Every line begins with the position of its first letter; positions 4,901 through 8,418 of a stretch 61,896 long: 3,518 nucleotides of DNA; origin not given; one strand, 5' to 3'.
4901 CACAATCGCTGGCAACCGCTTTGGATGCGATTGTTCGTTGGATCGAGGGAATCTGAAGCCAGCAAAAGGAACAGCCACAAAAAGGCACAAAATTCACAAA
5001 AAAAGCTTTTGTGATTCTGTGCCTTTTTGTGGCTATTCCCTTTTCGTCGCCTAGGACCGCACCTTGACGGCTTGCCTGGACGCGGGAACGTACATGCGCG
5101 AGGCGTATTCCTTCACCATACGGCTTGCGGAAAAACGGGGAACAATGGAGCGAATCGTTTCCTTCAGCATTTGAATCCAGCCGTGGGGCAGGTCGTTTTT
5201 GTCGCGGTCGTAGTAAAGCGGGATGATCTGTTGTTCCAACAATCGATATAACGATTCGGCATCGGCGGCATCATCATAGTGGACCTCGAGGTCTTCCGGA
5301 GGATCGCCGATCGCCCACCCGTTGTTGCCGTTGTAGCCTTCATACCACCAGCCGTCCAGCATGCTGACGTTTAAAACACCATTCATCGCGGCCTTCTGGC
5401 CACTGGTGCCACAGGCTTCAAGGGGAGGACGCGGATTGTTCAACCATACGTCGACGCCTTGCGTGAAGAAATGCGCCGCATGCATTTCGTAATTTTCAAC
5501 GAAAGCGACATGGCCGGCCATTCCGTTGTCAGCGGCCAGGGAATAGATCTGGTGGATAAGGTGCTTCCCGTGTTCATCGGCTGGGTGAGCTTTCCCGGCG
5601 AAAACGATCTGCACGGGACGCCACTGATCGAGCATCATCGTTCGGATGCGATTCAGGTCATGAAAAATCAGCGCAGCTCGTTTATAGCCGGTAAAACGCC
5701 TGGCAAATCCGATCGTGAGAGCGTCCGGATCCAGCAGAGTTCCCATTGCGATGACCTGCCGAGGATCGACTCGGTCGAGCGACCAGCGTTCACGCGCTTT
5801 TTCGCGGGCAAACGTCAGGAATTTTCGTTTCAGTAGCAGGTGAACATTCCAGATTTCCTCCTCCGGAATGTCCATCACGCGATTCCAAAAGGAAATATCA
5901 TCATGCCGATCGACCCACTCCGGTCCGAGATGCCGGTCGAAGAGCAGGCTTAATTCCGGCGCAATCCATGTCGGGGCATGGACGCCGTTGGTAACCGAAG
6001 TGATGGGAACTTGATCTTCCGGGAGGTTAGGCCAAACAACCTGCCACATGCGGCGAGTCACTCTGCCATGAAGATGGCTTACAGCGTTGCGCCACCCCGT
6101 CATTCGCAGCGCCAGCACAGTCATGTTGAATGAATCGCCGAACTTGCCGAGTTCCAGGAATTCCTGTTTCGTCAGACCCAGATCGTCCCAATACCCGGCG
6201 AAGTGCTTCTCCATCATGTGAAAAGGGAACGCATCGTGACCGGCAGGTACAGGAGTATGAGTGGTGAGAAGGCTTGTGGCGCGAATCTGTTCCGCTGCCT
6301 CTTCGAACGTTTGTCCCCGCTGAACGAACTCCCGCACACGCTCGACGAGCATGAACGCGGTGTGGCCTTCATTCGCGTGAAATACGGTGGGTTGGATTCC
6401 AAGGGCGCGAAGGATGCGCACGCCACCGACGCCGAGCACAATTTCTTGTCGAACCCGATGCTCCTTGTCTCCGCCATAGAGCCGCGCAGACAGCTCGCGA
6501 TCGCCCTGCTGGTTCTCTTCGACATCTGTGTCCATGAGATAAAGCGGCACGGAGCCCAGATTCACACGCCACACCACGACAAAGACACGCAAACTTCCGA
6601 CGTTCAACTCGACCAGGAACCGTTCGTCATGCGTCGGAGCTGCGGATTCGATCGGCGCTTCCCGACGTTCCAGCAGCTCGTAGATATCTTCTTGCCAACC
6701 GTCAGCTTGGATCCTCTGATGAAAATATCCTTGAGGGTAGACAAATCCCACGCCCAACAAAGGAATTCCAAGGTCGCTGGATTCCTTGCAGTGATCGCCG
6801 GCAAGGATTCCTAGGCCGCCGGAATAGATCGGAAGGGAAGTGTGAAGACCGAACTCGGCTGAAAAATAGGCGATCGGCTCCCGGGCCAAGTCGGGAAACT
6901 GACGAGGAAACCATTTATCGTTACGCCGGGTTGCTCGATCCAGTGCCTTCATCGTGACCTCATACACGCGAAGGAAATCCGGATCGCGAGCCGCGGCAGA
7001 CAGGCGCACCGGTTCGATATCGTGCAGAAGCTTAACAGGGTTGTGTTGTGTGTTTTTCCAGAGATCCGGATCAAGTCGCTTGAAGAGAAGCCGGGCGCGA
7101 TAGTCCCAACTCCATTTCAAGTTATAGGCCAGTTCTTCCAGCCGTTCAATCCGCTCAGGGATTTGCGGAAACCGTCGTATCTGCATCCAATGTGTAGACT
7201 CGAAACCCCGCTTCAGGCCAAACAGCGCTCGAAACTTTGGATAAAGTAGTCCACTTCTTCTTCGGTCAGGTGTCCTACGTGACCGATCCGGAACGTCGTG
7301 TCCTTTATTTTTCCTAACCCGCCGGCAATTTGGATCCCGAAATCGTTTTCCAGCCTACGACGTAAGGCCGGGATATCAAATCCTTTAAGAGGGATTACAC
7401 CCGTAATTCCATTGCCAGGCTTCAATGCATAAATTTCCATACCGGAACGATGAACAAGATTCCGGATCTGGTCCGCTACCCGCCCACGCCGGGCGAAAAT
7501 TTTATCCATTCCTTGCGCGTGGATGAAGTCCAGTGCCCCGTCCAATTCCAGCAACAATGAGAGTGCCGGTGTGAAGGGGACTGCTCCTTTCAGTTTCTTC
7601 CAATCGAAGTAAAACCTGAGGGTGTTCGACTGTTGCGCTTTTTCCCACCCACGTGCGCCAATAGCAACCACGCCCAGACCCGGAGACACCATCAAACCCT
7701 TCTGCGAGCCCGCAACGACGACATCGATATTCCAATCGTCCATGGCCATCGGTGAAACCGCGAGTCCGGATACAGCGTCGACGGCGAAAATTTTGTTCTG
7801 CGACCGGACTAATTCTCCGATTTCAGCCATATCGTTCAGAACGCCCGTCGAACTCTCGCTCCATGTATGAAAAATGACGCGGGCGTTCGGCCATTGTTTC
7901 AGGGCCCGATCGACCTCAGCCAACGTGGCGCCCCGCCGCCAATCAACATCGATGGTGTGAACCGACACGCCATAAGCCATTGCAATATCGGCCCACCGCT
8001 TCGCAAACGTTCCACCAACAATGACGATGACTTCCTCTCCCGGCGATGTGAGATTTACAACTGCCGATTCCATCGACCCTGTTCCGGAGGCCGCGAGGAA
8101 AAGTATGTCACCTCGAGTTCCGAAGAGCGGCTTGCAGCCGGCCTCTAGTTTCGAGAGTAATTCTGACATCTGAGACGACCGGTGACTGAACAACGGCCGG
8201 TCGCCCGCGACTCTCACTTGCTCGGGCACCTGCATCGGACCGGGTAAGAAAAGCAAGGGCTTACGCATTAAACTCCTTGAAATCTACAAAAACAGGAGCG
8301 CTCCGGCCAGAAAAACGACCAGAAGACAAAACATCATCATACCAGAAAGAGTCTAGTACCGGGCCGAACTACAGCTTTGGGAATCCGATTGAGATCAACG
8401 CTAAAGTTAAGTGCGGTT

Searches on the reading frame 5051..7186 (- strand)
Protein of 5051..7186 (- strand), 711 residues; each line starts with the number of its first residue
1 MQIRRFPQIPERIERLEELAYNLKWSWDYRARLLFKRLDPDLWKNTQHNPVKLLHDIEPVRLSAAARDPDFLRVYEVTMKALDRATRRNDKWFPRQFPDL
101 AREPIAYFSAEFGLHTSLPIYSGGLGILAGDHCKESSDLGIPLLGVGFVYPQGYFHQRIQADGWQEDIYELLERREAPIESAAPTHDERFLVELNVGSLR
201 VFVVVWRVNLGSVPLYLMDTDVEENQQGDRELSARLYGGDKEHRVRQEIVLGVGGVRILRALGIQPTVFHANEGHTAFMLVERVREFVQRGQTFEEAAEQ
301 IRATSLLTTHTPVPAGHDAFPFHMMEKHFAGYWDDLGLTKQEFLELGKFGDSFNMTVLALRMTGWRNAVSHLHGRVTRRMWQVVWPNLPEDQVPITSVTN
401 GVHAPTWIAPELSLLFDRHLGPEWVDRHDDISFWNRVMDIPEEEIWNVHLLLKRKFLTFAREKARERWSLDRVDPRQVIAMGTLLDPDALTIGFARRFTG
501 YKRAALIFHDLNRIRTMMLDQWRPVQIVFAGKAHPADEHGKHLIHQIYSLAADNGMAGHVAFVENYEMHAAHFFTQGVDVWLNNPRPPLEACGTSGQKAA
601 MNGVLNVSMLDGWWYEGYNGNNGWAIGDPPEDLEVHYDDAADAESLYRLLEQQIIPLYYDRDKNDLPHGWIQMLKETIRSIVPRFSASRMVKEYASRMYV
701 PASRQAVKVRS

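Call 20: search_protein_families(library=pfam, proteins=[window:5054-7186:-], max_evalue=0.00001)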
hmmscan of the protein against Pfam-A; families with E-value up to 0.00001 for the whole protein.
window:5054-7186:- (711 aa): 2 families
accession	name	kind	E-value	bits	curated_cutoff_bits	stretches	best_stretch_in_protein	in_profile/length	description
PF11897.13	DUF3417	-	8.3e-35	120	25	1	9-118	1-109/109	Protein of unknown function (DUF3417)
PF00343.26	Phosphorylase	-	2.6e-24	86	27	1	352-612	323-579/713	Carbohydrate phosphorylase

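Call 51: find_encoding_contigs(protein=window:5051-7186:-, flank=10000, max_places=3)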
Protein window:5051-7186:- (711 aa): 1 contig read that carries it; 1 place shown.
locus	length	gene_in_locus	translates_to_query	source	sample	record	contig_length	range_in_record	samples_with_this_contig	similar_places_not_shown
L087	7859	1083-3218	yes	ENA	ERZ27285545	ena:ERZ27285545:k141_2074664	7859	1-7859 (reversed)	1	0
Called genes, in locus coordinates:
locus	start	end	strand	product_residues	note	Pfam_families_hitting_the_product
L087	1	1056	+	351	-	PF00266:Aminotran_5, PF01053:Cys_Met_Meta_PP (weak)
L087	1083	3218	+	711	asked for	PF11897:DUF3417, PF00343:Phosphorylase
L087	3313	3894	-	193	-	PF00561:Abhydrolase_1, PF12146:Hydrolase_4 (faint), PF20408:Abhydrolase_11, PF12695:Abhydrolase_5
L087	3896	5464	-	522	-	PF03065:Glyco_hydro_57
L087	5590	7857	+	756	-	?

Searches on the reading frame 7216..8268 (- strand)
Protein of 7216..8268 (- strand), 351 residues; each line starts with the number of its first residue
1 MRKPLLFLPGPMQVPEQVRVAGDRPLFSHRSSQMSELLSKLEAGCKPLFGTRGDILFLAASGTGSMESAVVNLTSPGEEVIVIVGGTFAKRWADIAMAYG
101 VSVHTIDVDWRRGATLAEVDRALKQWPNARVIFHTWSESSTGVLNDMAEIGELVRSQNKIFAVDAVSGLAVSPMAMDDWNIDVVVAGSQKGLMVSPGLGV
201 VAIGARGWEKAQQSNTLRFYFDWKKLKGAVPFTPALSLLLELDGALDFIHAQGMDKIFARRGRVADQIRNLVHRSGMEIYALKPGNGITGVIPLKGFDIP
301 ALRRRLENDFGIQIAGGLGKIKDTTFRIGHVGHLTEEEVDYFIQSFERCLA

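Call 20: search_protein_families(library=pfam, proteins=[window:7216-8268:-], max_evalue=0.00001)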
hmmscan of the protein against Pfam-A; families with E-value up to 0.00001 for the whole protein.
window:7216-8268:- (351 aa): 2 families
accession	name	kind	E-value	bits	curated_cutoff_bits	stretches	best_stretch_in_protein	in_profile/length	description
PF00266.25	Aminotran_5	-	2.7e-24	86.3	21.5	1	28-340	35-369/371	Aminotransferase class-V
PF01053.26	Cys_Met_Meta_PP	-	8.8e-06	25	27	0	53-190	67-198/381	Cys/Met metabolism PLP-dependent enzyme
